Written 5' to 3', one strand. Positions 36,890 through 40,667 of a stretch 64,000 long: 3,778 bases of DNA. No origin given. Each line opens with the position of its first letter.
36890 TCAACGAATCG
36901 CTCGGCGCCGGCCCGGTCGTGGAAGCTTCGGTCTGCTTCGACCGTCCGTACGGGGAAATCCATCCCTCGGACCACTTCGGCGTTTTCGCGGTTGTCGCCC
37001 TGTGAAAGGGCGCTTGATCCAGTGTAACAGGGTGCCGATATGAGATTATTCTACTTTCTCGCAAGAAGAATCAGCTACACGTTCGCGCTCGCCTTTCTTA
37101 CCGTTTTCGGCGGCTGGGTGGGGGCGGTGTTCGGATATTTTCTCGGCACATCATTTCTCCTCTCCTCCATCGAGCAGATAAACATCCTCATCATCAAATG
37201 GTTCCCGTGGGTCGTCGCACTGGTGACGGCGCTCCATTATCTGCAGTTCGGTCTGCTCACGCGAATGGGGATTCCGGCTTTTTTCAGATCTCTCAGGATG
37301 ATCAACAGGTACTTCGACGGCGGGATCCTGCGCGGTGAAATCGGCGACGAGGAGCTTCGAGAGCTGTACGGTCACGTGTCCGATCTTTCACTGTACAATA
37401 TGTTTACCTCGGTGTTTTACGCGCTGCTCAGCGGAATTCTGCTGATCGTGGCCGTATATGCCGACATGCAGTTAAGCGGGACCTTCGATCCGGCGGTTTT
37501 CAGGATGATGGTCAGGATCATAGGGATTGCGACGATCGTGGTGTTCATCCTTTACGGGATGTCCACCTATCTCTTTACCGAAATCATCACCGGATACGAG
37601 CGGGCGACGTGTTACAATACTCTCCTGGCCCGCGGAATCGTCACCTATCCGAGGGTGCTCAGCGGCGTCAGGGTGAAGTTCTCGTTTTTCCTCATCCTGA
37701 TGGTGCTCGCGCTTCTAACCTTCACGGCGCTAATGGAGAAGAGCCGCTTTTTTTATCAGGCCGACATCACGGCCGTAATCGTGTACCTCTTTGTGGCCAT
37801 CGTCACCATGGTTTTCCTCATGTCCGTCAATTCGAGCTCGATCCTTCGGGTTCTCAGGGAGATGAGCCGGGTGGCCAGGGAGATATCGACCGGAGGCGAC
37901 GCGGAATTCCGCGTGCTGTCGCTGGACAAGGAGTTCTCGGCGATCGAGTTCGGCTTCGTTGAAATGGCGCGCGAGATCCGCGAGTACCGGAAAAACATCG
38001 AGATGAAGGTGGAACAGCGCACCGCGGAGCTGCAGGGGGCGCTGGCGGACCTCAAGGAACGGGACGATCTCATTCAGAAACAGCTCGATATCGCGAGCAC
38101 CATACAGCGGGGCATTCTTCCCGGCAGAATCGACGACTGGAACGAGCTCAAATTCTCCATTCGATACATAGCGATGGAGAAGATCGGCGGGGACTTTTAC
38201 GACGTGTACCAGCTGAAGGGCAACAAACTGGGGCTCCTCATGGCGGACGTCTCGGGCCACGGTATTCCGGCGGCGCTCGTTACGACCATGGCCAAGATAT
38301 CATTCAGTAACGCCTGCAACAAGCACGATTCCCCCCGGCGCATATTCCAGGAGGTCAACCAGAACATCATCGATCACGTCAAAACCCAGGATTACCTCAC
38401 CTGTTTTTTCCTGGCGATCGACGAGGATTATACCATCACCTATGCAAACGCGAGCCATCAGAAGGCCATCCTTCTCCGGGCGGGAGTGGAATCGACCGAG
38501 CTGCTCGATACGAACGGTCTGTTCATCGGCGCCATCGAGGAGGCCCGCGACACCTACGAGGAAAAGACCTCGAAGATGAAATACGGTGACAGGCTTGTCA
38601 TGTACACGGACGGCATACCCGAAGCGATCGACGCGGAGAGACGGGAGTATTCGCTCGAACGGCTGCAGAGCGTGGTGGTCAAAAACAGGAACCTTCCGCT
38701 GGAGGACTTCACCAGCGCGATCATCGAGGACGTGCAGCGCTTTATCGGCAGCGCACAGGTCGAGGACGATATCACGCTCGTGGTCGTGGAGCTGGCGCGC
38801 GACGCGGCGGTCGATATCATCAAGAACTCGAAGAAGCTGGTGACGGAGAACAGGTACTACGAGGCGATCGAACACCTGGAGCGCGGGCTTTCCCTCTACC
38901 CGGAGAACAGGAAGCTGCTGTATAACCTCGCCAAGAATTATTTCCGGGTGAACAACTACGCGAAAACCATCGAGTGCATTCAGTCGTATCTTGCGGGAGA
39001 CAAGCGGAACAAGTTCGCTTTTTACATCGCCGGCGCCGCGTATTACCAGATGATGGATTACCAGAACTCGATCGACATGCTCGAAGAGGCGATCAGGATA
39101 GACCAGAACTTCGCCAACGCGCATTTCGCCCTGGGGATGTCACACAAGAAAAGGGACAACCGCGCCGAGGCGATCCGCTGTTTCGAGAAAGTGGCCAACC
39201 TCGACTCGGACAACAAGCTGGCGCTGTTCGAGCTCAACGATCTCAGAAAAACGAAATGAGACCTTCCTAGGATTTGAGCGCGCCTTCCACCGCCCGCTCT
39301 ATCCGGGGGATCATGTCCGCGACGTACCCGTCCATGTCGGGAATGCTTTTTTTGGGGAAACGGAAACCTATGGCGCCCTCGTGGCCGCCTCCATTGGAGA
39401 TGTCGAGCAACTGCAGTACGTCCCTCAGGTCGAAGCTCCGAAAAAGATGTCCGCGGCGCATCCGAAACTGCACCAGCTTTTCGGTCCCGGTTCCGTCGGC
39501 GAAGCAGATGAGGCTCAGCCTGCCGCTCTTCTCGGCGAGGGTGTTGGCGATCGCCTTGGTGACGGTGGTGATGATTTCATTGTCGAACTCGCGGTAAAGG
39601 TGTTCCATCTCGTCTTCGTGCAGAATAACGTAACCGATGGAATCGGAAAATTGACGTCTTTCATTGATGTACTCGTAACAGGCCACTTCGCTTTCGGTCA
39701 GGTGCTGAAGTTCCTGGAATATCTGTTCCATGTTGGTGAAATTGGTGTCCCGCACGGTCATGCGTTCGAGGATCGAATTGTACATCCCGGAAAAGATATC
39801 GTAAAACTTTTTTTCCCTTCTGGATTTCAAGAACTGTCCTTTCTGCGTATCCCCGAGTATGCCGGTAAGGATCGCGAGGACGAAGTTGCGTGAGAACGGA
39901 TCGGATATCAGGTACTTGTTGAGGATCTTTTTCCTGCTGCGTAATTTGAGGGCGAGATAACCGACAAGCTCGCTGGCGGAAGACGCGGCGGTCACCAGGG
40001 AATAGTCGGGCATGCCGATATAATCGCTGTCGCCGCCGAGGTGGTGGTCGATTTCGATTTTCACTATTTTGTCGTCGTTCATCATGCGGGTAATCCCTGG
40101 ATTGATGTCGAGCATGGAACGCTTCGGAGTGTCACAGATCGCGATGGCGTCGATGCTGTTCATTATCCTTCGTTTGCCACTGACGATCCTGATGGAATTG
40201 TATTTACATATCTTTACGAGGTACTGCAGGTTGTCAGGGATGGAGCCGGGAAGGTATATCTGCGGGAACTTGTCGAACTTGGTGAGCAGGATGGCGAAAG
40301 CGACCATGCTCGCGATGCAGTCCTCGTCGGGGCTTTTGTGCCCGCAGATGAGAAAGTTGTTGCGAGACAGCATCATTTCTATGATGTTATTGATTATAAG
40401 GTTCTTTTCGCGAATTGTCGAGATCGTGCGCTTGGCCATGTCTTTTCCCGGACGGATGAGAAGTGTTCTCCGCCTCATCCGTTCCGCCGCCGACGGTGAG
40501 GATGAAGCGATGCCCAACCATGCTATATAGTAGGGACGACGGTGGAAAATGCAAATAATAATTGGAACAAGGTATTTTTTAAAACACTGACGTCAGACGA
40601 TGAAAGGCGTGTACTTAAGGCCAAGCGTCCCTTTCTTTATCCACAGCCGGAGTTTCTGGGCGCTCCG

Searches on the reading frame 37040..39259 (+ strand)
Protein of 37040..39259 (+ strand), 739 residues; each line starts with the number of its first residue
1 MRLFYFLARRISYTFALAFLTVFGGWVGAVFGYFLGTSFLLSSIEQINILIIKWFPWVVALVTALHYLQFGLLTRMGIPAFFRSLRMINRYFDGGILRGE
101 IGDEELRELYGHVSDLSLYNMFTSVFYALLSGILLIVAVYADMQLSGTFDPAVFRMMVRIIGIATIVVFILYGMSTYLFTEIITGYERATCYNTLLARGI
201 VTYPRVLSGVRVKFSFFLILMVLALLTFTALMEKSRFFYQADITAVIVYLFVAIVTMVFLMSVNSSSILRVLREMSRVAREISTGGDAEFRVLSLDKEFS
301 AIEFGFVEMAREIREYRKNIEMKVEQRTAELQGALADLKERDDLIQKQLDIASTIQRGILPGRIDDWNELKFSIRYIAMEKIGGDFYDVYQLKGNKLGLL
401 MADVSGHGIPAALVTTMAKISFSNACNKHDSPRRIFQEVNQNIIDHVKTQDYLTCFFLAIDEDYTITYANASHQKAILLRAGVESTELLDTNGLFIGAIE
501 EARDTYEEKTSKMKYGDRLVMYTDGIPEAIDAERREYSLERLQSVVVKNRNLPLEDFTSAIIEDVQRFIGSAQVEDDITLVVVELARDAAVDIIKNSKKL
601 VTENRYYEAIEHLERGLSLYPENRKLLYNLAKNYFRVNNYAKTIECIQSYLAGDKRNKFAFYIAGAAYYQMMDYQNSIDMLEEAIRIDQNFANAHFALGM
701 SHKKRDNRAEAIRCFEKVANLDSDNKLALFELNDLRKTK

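Call 31: search_protein_families(library=pfam, proteins=[window:37040-39259:+], max_evalue=0.0001)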
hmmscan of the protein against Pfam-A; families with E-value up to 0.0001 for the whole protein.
window:37040-39259:+ (739 aa): 9 families
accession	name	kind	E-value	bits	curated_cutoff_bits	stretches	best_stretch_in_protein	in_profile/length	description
PF07228.17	SpoIIE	-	3.3e-41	141.8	25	1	394-584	2-190/192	Stage II sporulation protein E (SpoIIE)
PF00515.34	TPR_1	-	6e-14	51.6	27.8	0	661-691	4-34/34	Tetratricopeptide repeat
PF07719.23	TPR_2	-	1.7e-12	46.8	27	1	692-725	1-34/34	Tetratricopeptide repeat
PF13414.12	TPR_11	-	2.1e-10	40.5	26.8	1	665-703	1-39/42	TPR repeat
PF14559.12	TPR_19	-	7.7e-09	36.2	25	0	601-652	2-53/68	Tetratricopeptide repeat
PF13181.12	TPR_8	-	3.2e-08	33.5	25.7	0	692-725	1-34/34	Tetratricopeptide repeat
PF13428.12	TPR_14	-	1.2e-07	32.2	23.5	0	602-632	13-43/44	Tetratricopeptide repeat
PF12895.13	ANAPC3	-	3.9e-06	27.5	27.2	1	604-684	3-82/82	Anaphase-promoting complex, cyclosome, subunit 3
PF13424.12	TPR_12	-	1.6e-05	25.5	30.1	0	665-721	10-74/77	Tetratricopeptide repeat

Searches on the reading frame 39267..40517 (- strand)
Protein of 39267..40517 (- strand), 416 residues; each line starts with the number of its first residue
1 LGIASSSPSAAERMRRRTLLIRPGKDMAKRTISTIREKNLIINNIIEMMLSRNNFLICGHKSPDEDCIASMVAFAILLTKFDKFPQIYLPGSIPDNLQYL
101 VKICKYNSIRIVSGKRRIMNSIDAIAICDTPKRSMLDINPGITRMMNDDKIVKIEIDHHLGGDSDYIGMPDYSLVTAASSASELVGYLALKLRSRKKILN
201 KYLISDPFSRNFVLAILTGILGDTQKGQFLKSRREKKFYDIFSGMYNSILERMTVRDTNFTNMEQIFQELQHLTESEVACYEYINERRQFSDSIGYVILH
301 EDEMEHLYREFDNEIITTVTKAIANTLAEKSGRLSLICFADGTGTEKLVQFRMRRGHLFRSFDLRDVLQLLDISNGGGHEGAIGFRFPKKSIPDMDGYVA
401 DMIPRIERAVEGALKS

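Call 31: search_protein_families(library=pfam, proteins=[window:39267-40517:-], max_evalue=0.0001)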
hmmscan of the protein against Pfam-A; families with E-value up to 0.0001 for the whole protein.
window:39267-40517:- (416 aa): 1 family
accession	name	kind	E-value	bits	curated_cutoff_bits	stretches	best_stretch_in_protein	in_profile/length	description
PF01368.27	DHH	-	2.6e-11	44.3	28.1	1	55-196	2-104/125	DHH family, N-terminal domain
